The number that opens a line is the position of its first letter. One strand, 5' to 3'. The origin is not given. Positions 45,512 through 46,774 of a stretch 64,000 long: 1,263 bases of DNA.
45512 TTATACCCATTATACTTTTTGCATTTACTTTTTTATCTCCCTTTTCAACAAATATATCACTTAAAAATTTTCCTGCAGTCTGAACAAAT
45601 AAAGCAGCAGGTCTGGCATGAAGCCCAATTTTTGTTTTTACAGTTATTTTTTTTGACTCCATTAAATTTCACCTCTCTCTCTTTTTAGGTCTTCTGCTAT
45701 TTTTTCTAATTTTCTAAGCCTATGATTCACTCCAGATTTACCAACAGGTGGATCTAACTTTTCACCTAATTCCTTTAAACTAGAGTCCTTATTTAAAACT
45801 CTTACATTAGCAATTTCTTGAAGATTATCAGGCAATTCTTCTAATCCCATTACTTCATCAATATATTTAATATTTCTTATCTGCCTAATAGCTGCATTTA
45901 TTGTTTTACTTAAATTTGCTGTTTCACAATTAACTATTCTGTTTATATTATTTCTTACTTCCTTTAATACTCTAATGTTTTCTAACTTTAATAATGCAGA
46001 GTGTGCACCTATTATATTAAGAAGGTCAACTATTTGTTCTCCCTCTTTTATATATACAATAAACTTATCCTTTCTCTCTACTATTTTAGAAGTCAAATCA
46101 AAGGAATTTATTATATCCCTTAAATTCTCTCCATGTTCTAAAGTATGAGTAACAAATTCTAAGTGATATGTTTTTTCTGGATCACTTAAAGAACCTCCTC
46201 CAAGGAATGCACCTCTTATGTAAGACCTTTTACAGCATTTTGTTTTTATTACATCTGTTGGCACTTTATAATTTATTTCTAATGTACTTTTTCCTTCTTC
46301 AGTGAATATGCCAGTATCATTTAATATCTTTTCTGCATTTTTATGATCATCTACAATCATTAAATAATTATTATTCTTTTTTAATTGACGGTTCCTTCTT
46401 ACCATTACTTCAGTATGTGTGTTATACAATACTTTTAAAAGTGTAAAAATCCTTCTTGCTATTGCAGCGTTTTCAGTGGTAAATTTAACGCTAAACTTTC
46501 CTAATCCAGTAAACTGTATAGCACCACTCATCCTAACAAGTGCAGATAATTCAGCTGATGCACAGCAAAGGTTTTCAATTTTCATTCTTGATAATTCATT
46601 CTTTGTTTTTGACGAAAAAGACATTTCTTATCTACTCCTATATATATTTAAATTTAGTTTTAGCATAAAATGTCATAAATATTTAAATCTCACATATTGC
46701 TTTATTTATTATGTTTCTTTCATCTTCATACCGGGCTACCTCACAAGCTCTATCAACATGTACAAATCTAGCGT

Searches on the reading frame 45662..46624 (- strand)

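Call 47: search_protein_families(library=pfam, proteins=[window:45662-46624:-], max_evalue=1e-8)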
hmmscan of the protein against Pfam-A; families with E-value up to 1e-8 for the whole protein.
window:45662-46624:- (320 aa): 3 families
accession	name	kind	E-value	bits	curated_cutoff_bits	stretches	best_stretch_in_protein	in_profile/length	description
PF02650.20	HTH_WhiA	-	1.4e-36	125.2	27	1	227-310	1-84/84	WhiA C-terminal HTH domain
PF14527.11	LAGLIDADG_WhiA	-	3.3e-34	117.3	23.2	1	133-224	2-93/93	WhiA LAGLIDADG-like domain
PF10298.14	WhiA_N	-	1.5e-30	105.5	23.4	1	20-106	2-85/86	WhiA N-terminal LAGLIDADG-like domain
